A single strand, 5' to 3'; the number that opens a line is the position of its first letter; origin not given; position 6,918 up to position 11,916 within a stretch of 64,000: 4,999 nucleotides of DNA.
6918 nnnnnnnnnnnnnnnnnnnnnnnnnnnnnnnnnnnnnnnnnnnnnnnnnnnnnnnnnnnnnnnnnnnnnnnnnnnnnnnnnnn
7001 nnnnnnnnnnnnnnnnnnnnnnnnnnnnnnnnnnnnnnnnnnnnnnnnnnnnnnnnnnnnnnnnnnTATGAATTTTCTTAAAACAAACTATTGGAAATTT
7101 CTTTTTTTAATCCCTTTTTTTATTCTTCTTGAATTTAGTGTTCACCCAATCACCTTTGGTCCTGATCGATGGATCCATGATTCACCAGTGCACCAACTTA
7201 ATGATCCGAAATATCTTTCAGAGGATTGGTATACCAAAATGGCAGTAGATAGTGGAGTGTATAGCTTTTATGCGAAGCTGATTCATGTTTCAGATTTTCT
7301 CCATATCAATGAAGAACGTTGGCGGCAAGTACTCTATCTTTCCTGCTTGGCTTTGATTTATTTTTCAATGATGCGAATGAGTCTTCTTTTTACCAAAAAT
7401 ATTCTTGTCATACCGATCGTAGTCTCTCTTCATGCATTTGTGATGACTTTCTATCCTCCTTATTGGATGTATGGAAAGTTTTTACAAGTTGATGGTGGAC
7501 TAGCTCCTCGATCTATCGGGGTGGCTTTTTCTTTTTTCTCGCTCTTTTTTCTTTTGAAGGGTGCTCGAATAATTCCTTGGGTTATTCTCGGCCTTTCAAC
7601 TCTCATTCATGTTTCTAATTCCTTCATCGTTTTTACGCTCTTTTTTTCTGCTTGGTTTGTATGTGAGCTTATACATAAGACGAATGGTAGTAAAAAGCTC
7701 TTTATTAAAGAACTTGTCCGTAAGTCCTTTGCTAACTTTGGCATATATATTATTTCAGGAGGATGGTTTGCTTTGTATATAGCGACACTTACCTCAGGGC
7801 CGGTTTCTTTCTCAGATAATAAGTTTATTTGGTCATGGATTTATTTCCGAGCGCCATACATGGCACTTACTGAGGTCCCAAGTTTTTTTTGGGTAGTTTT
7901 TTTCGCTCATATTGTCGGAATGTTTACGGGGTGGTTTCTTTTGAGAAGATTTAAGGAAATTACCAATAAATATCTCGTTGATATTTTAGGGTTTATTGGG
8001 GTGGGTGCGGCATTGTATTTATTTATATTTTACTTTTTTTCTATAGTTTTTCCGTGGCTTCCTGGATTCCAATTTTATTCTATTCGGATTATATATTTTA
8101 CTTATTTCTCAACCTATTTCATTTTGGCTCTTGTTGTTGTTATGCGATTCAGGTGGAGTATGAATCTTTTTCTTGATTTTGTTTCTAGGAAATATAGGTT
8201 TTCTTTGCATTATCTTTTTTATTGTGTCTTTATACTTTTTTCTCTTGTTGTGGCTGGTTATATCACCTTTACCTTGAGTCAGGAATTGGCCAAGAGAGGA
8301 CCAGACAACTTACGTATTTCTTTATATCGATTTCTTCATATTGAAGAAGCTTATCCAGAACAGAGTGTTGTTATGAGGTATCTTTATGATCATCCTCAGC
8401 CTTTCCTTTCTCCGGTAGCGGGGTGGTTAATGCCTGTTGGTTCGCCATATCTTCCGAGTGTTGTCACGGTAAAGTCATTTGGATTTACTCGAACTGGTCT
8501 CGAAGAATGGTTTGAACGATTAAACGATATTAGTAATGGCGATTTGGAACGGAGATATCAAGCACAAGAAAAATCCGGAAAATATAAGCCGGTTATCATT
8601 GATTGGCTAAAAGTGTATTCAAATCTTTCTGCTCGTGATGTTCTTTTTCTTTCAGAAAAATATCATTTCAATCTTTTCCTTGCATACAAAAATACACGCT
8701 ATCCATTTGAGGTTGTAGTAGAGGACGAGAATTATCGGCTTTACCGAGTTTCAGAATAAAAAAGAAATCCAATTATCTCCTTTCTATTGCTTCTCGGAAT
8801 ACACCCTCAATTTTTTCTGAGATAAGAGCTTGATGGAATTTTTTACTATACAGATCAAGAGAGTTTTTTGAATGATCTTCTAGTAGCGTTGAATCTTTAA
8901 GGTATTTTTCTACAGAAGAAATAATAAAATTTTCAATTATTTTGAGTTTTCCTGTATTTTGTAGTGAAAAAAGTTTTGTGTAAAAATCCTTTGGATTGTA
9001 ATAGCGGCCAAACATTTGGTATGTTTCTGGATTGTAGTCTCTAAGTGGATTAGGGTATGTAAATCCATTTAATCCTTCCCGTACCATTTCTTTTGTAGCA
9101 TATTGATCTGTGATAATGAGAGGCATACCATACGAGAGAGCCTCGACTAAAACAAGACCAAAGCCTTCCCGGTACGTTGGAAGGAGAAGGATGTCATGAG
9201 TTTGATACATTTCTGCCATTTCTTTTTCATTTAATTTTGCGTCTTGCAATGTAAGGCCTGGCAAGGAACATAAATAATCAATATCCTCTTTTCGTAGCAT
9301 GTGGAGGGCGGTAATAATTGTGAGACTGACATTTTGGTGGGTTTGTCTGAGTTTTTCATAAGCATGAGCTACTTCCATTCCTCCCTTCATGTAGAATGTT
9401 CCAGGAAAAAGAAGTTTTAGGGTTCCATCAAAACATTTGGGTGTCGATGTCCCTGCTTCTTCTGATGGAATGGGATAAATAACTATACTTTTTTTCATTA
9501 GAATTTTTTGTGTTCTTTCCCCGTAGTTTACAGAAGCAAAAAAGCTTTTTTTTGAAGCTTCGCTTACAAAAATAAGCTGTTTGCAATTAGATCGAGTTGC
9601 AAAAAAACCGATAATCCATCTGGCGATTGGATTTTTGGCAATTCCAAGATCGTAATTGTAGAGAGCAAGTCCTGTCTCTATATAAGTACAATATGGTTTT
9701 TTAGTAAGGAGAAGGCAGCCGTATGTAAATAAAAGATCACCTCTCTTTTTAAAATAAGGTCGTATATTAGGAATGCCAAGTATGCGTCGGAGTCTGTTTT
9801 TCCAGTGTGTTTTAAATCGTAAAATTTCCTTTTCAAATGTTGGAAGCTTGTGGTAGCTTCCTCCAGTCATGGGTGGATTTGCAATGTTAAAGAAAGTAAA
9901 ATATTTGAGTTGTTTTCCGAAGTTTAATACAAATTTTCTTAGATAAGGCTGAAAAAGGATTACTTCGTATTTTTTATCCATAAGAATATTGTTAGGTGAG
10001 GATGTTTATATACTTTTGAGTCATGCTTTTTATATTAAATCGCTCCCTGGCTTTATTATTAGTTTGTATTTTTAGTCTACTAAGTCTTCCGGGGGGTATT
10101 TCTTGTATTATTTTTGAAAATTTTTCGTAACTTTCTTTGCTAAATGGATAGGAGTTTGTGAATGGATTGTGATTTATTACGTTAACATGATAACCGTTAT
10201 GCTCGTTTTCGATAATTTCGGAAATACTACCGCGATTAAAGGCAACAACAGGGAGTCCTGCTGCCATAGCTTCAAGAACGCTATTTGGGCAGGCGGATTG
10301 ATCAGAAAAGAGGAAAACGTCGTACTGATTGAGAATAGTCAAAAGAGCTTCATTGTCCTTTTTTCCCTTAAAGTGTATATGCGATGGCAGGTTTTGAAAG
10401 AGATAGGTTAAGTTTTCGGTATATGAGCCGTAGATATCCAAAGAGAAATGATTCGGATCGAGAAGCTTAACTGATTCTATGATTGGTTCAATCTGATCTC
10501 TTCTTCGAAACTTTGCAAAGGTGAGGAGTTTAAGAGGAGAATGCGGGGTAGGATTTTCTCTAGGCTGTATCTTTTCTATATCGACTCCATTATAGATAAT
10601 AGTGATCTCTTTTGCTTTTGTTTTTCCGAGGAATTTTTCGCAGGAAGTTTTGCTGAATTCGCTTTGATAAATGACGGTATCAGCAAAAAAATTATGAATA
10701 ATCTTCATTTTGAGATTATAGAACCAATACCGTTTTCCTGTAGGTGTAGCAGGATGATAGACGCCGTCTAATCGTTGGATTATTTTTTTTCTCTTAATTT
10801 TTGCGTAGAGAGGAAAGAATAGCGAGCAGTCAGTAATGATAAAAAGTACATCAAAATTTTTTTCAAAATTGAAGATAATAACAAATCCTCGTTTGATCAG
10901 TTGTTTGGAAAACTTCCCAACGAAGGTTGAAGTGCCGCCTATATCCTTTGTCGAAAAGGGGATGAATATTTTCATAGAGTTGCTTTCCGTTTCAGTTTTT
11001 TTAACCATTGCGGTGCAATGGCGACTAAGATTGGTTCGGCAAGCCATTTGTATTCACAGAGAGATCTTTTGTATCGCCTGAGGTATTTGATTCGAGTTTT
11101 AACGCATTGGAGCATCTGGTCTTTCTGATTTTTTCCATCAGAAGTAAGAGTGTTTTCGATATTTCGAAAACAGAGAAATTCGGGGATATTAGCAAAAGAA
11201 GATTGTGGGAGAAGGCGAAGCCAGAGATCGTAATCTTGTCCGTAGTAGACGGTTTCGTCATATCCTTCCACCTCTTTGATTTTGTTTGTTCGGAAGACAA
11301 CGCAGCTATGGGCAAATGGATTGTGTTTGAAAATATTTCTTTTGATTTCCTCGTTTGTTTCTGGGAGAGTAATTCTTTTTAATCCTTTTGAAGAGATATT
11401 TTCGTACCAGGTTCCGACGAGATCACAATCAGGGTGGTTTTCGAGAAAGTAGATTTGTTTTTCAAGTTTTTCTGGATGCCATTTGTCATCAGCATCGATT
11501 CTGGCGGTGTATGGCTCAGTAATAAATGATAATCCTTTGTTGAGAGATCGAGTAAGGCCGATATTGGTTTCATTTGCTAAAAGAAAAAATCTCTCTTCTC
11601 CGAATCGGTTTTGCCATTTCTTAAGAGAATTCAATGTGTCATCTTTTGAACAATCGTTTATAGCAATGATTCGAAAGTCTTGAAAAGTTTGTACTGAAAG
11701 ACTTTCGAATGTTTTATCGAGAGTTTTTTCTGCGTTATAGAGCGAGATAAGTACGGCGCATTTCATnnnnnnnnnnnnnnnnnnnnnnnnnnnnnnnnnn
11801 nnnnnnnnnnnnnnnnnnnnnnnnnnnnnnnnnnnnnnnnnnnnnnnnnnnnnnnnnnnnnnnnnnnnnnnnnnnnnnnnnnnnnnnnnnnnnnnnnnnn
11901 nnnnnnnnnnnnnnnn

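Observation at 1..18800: Sharp compositional boundary: ~18.8 kb low-GC glycan gene block abutting ~50% GC DNA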

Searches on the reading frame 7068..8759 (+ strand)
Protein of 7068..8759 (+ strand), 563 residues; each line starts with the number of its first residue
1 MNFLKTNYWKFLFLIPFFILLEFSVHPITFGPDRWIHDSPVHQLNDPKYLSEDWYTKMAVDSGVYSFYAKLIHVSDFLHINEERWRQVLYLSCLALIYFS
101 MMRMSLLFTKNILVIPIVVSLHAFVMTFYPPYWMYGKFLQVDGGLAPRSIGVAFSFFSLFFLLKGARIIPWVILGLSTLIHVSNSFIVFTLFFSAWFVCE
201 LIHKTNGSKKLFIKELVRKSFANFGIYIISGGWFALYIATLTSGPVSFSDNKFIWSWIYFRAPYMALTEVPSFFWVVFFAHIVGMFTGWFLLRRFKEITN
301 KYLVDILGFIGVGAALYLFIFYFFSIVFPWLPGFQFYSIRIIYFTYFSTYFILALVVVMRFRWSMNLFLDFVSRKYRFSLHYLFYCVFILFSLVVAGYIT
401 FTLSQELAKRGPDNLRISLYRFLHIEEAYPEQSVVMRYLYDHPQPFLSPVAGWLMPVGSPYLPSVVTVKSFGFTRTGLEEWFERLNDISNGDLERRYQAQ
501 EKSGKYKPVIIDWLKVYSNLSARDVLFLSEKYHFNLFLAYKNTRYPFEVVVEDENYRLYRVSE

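Call 4: search_protein_families(library=pfam, proteins=[window:7068-8759:+])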
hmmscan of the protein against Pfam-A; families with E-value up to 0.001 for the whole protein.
window:7068-8759:+ (563 aa): 0 families

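Call 25: search_protein_families(library=ncbifam, max_evalue=0.01, proteins=[window:7068-8759:+])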
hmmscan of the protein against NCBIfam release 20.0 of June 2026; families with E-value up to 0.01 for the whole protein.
window:7068-8759:+ (563 aa): 0 families

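Call 26: search_protein_families(library=pfam, max_evalue=5, proteins=[window:7068-8759:+])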
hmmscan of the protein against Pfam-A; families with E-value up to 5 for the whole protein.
window:7068-8759:+ (563 aa): 2 families
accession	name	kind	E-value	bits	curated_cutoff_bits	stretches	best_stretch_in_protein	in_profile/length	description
PF20604.3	DUF6798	-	0.015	15.4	26.9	1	464-488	37-61/61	Domain of unknown function (DUF6798)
PF23135.2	TRI4_N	-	0.086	13.3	27.8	1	197-219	37-59/61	TRI4 N-terminal domain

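Call 59: find_homologous_proteins(query=window:7068-8759:+)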
Query window:7068-8759:+ (563 aa): 70 proteins with E <= 0.001 among 8000 candidates.
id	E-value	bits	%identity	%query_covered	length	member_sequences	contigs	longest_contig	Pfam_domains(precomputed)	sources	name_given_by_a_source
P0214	0.0e+0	1275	100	100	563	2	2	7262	-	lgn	-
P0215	0.0e+0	1054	81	100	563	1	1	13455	-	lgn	-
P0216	0.0e+0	1030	79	100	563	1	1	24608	-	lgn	-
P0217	1.3e-211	722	57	99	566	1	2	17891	-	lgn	-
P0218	3.1e-201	688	55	100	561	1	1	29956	-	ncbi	-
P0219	1.0e-185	637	53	100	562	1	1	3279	-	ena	-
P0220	1.6e-175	603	50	98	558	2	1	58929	-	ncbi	-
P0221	1.4e-161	557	49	96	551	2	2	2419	-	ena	-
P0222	2.8e-161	556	48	99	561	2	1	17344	-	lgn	-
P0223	8.3e-160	551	48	100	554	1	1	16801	-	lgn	-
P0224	1.2e-159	551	47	100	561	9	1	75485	-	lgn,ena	-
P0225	1.3e-159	551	48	96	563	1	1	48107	-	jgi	jgi:hypothetical protein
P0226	5.2e-159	549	48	100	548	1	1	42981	-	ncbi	-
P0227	9.1e-159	548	48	100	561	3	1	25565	-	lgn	-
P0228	2.5e-158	547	47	98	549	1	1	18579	-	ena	-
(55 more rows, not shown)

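Call 70: predict_structure(alignment_id=A2)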
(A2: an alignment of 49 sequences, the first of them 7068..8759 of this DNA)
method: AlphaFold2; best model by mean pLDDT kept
length: 563 residues; sequences in the alignment: 49
mean_pLDDT: 89.0   pTM: 0.90
mean pLDDT of the five models: 89.0, 88.7, 88.4, 87.2, 86.3
residues with pLDDT >= 90: 361; 70-90: 177; 50-70: 22; < 50: 3
segments of 3 or more residues with pLDDT < 50: 1-3
pLDDT, mean of each block of 10 residues (from residue 1): 59 88 86 81 93 92 94 94 92 95 93 91 88 74 84 97 96 98 93 97 82 93 98 93 82 93 88 92 96 86 96 94 90 77 95 92 76 70 77 85 89 92 81 89 91 73 86 86 95 96 93 93 96 96 95 95 83
secondary structure, 60 per line:
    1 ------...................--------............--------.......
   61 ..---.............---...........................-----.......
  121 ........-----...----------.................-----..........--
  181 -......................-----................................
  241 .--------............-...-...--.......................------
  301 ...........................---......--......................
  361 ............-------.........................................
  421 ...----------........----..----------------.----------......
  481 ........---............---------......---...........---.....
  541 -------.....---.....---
elements in order: H7-25 H34-45 H54-62 H66-78 H82-108 H114-128 H147-163 H169-178 H182-203 H209-241 H250-261 H272-294 H301-327 H331-336 H339-372 H380-423 H434-441 H475-488 H492-503 H513-518 H522-532 E536-540 E548-552 E556-560

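Call 75: fold_search(model_id=the predicted structure, library=pdb)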
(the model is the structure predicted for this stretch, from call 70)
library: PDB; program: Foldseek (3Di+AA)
matches with E <= 10: 265; with E <= 0.001: 2
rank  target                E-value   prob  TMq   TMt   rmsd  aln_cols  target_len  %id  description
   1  8b6l_I                3.4e-04  1.00  0.42  0.36  17.5       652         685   11  Subtomogram average of the human Sec61-TRAP-OSTA-translocon (released 2022-12-07)
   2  9n9j_I                4.5e-04  1.00  0.38  0.32  18.7       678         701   12  Structure of a GRP94 folding intermediate engaged with a CCDC134- and FKBP11-bound secretory translocon (released 2025-11-19)
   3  8if8_B                1.8e-03  1.00  0.42  0.39   9.4       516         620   13  Arabinosyltransferase AftA (released 2023-05-31)
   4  8if8_C                2.9e-03  1.00  0.43  0.41   8.4       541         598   11  Arabinosyltransferase AftA (released 2023-05-31)
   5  6ezn_F                2.9e-03  1.00  0.43  0.38  14.1       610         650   11  Cryo-EM structure of the yeast oligosaccharyltransferase (OST) complex (released 2018-01-17)
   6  7e9s_A                3.4e-03  0.97  0.26  0.19  14.4       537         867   12  Archaeal oligosaccharyltransferase AglB from Archaeoglobus fulgidus in complex with an inhibitory peptide and a dolich (released 2021-09-08)
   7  7zli_A                3.9e-03  1.00  0.48  0.42  10.1       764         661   10  Cryo-EM structure of C-mannosyltransferase CeDPY19, in complex with Dol25-P-Man and bound to CMT2-Fab and anti-Fab nan (released 2023-01-11)
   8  9dlh                  6.7e-03  1.00  0.33  0.31   7.7       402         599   12  donor substrate analog-bound AftB (released 2025-06-25)
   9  7zlg_A                6.7e-03  1.00  0.44  0.38  15.7       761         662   11  Cryo-EM structure of C-mannosyltransferase CeDPY19, in complex with acceptor peptide and bound to CMT2-Fab and anti-Fa (released 2023-01-11)
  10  7zlh_A                8.4e-03  1.00  0.41  0.36  11.5       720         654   10  Cryo-EM structure of C-mannosyltransferase CeDPY19, in apo state, bound to CMT2-Fab and anti-Fab nanobody (released 2023-01-11)
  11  6c26_A                8.7e-03  1.00  0.41  0.37  13.9       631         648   11  The Cryo-EM structure of a eukaryotic oligosaccharyl transferase complex (released 2018-01-31)
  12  6s7o_A                1.1e-02  1.00  0.41  0.37  13.3       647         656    9  Cryo-EM structure of human oligosaccharyltransferase complex OST-A (released 2019-12-18)
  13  6wby                  5.2e-02  0.98  0.39  0.20   9.2       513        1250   12  Single-Particle Cryo-EM Structure of Arabinofuranosyltransferase AftD from Mycobacteria, Mutant R1389S Class 2 (released 2020-05-13)
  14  7bvc_B                7.3e-02  0.96  0.36  0.21  14.1       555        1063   11  Cryo-EM structure of Mycobacterium smegmatis arabinosyltransferase EmbA-EmbB-AcpM2 in complex with ethambutol (released 2020-04-29)
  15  5l2b_B                1.6e-01  0.07  0.09  0.11  24.9       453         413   10  Structure of CNTnw N149S, E332A in an outward-facing state (released 2017-04-12)
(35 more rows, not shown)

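Call 80: find_related_loci(query=A2, collection=viral_contigs, flank=8000)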
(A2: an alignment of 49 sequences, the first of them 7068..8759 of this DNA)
Query A2 (563 aa) in viral_contigs; peptide patterns used: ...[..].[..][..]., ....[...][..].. (x = any residue, [..] = any of these).
137 stretches matched a pattern, but none encodes a relative of the query by tblastn (E <= 1e-3).

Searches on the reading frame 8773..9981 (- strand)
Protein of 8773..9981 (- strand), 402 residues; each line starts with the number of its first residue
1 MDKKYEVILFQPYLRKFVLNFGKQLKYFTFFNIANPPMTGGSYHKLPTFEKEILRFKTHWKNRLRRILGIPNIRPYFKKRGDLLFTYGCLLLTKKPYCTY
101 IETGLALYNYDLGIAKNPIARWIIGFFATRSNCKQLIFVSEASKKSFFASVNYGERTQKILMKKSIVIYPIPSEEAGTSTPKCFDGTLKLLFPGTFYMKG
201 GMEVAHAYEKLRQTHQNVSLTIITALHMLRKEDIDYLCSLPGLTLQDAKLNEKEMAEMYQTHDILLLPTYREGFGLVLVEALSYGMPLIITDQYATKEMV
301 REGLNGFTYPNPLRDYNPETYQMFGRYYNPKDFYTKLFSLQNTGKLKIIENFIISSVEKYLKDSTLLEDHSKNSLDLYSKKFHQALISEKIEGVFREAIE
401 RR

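Call 4: search_protein_families(library=pfam, proteins=[window:8773-9981:-])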
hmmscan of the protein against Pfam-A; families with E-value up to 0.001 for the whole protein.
window:8773-9981:- (402 aa): 3 families
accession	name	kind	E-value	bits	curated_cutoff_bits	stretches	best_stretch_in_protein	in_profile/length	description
PF00534.26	Glycos_transf_1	-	3.6e-16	59.6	26.4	1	197-312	26-143/172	Glycosyl transferases group 1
PF13692.12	Glyco_trans_1_4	-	5.5e-15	56.3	27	1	189-310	3-125/142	Glycosyl transferases group 1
PF20706.3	GT4-conflict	-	6.9e-09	35.6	26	1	164-302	173-322/385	Family 4 Glycosyltransferase in conflict systems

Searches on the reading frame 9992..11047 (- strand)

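Call 4: search_protein_families(library=pfam, proteins=[window:9992-11047:-])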
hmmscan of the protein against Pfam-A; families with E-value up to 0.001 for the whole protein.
window:9992-11047:- (351 aa): 3 families
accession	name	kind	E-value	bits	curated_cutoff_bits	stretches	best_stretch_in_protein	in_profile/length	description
PF00534.26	Glycos_transf_1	-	4.5e-17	62.6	26.4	1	161-290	5-142/172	Glycosyl transferases group 1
PF13692.12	Glyco_trans_1_4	-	5.9e-17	62.7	27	1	173-290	3-126/142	Glycosyl transferases group 1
PF13439.12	Glyco_transf_4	-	3.3e-07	30.9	28.5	1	63-159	71-170/170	Glycosyltransferase Family 4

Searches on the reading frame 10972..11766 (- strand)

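Call 5: search_protein_families(library=pfam, proteins=[window:10972-11766:-])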
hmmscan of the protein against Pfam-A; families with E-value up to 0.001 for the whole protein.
window:10972-11766:- (264 aa): 3 families
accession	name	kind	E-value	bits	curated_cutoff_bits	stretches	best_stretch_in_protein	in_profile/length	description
PF00535.33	Glycos_transf_2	-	7e-28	98.1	23.3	1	5-155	2-155/168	Glycosyl transferase family 2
PF10111.15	Glyco_tranf_2_2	-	7.3e-14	52.3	27.3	1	5-203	2-218/276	Glycosyltransferase like family 2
PF13641.12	Glyco_tranf_2_3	-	6e-11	43.2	27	1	3-186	3-195/230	Glycosyltransferase like family 2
